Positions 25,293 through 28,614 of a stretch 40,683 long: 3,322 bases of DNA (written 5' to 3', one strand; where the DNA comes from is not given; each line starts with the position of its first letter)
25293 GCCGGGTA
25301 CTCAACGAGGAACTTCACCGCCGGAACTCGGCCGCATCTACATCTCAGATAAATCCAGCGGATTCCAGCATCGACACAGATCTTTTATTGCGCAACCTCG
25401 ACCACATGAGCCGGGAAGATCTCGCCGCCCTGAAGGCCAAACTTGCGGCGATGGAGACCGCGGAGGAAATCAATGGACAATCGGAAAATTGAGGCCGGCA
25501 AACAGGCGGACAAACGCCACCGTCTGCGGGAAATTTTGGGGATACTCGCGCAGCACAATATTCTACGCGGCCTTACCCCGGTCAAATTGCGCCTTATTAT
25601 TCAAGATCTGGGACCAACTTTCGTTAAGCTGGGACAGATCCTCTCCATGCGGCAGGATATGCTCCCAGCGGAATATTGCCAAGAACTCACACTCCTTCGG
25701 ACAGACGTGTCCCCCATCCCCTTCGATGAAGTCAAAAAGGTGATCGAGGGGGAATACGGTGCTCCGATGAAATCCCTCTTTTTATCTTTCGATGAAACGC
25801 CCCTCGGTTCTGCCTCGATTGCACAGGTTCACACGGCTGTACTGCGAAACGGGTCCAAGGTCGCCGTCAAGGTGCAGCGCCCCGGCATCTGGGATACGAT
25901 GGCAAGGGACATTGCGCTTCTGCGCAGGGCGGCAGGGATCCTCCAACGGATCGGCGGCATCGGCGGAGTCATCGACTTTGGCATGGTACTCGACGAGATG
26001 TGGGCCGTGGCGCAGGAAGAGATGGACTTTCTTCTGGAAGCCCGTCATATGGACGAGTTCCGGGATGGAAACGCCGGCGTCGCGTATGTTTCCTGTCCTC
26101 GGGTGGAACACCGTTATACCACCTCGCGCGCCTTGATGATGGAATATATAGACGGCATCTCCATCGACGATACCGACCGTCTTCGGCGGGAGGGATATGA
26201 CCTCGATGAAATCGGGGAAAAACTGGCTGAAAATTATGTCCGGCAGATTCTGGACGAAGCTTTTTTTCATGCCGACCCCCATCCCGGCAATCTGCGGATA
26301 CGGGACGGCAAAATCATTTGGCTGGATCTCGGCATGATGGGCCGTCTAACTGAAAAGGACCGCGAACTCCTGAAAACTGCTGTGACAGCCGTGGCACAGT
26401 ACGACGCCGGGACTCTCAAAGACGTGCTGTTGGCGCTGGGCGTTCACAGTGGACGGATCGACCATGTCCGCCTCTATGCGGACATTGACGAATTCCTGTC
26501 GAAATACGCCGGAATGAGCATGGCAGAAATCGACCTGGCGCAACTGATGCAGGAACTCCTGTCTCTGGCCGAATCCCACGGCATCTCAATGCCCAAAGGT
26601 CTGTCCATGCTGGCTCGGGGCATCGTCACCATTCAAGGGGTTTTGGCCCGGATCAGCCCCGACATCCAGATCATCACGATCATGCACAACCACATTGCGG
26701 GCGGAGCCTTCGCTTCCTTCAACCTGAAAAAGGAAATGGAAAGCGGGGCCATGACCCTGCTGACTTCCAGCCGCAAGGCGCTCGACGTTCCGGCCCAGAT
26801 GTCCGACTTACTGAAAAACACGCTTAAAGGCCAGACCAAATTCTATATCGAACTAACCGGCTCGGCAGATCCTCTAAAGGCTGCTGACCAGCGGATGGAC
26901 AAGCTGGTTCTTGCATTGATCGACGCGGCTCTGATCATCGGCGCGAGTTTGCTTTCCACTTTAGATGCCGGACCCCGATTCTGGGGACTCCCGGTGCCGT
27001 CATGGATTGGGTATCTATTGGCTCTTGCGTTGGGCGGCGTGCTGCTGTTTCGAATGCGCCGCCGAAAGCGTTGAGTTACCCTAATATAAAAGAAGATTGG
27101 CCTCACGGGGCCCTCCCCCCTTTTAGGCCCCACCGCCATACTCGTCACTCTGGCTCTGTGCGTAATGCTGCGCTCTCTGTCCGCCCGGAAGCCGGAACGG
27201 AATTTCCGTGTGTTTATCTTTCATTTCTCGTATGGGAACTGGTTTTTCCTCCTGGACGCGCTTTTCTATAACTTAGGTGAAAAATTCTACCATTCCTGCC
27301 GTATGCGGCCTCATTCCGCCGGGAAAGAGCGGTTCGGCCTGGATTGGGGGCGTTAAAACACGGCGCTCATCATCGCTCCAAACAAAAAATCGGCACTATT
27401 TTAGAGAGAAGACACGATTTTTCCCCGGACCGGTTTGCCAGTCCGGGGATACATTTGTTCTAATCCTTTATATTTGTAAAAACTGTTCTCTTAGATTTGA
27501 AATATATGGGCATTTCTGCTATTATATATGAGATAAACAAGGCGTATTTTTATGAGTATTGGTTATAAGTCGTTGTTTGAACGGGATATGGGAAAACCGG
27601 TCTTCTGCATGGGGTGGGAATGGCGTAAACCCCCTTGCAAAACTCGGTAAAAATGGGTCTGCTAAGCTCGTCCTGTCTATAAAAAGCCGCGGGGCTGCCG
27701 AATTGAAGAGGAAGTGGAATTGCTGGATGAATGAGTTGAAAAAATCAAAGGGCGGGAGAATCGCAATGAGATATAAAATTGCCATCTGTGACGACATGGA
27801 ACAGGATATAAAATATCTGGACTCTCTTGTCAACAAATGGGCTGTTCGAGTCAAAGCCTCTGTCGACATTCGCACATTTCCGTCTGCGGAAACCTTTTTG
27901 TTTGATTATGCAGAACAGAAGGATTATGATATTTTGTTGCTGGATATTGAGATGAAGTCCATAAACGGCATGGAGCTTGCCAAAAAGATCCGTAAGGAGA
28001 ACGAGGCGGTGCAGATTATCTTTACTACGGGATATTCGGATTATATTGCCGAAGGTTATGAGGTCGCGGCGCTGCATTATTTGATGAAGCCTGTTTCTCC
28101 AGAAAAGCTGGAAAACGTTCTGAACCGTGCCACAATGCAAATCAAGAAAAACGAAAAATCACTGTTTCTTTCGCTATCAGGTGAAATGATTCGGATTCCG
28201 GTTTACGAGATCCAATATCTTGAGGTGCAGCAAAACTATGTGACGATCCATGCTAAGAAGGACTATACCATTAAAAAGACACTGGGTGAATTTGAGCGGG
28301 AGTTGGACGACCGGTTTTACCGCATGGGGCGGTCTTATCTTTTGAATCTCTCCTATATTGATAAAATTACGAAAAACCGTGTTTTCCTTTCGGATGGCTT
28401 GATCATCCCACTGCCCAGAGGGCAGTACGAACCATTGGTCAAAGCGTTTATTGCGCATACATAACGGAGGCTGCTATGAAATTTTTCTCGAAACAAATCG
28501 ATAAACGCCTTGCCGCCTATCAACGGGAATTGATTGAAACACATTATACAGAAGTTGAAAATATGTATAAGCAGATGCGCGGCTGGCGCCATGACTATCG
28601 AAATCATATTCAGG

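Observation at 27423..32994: LytTR regulator plus an AgrC-type kinase with no membrane sensor plus two fused ABC exporters: a possible transporter-coupled or cytosolic-input signalling cassette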

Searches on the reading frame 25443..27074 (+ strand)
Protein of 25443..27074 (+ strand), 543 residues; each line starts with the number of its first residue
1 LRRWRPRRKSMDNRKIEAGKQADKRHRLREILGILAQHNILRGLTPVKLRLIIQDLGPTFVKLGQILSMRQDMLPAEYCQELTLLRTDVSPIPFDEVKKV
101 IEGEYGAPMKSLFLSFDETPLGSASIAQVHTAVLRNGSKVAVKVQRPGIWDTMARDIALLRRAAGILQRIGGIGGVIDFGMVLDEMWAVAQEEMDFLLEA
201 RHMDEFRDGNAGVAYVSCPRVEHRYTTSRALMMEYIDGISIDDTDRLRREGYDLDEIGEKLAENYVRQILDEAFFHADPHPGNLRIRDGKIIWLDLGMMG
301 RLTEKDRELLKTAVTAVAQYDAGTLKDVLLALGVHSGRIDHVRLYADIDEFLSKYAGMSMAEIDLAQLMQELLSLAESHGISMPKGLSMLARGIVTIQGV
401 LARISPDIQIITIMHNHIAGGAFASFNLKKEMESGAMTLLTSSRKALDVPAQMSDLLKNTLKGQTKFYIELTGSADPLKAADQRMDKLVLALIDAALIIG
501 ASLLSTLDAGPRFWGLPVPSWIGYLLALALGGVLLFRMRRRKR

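Call 11: search_protein_families(library=pfam, proteins=[window:25443-27074:+], max_evalue=0.001)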
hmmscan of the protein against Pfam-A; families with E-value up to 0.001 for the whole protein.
window:25443-27074:+ (543 aa): 1 family
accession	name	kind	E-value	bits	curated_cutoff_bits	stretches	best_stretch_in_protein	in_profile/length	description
PF03109.22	ABC1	-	5.9e-69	232.3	22.9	1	85-326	2-241/244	ABC1 atypical kinase-like domain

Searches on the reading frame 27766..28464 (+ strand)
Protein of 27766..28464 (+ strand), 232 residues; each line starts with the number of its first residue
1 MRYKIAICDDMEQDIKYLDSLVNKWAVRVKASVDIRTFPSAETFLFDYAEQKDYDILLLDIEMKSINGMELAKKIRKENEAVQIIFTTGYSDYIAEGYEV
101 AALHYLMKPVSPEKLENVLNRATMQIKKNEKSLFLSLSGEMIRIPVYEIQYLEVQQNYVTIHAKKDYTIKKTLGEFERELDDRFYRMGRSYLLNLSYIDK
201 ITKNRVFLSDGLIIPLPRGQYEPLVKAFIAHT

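Call 3: search_protein_families(library=pfam, proteins=[window:27766-28464:+], max_evalue=0.01)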
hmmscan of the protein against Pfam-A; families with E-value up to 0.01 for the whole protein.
window:27766-28464:+ (232 aa): 3 families
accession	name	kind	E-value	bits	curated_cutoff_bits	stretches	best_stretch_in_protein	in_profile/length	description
PF00072.30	Response_reg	-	2.4e-17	63.6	30.2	1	5-119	1-110/111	Response regulator receiver domain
PF04397.21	LytTR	-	6.1e-17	62.1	22.6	1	140-227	2-96/98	LytTr DNA-binding domain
PF23491.1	bPH_8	-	0.0031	17.7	27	0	123-178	2-56/82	SunI-like bacterial PH domain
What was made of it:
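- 27766..28464 (+): Response regulator, REC plus LytTR DNA-binding domain, 232 aa. The acceptor-site residues read as canonical (D9-D10, D59, T87, K109). Pfam call 3.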

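Call 4: search_protein_families(library=ncbifam, proteins=[window:27766-28464:+], max_evalue=0.01)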
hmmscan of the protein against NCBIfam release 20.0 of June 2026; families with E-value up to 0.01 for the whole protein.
window:27766-28464:+ (232 aa): 81 families (the best 25 are shown)
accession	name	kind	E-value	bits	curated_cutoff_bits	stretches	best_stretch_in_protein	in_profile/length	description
NF010684.1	PRK14084.1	equivalog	5.8e-20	72.1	375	1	52-202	45-221/254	response regulator transcription factor LytR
NF008677.0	PRK11697.1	equivalog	6.9e-16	58.3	246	1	51-202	45-204/238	two-component system response regulator BtsR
NF051850.1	RespRegRprY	equivalog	2e-12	47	370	1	4-129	6-128/234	response regulator transcription factor RprY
NF053854.1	RespRegPhoBBctds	equivalog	2.6e-12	46.6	270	1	34-173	24-167/225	two-component system response regulator PhoB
NF046049.1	quorum_RR_AgrA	equivalog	3.5e-11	43.1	400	1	4-206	2-219/238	quorum-sensing response regulator AgrA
NF006900.1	PRK09390.1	equivalog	1.3e-10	41.2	255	1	30-131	26-128/203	response regulator FixJ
NF045944.1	ResRegRpaBCyano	equivalog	3.8e-10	39.5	330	1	49-162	37-146/229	response regulator transcription factor RpaB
TIGR01818.1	ntrC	equivalog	3.4e-09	36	558.6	1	30-131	20-122/463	nitrogen regulation protein NR(I)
NF008469.0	PRK11361.1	equivalog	3.6e-09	35.8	714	1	4-138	6-137/461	acetoacetate metabolism transcriptional regulator AtoC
NF008296.0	PRK11083.1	equivalog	4.4e-09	36.1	273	1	46-130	40-122/228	two-component system response regulator CreB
NF040749.1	tetrathio_RR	equivalog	5.5e-09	36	290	1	35-129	26-121/191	tetrathionate respiration response regulator TtrR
NF008176.1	PRK10923.1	equivalog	1.8e-08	33.4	620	1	30-131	25-127/469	nitrogen regulation protein NR(I)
NF007935.0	PRK10651.1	equivalog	2.2e-08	33.6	250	1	47-123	46-124/216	two-component system response regulator NarL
NF040689.1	MtrAB_MtrA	equivalog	2.5e-08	33.6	300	1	47-144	36-133/219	MtrAB system response regulator MtrA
NF007689.0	PRK10365.1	equivalog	2.8e-08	33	760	1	7-130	10-128/441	sigma-54-dependent response regulator transcription factor ZraR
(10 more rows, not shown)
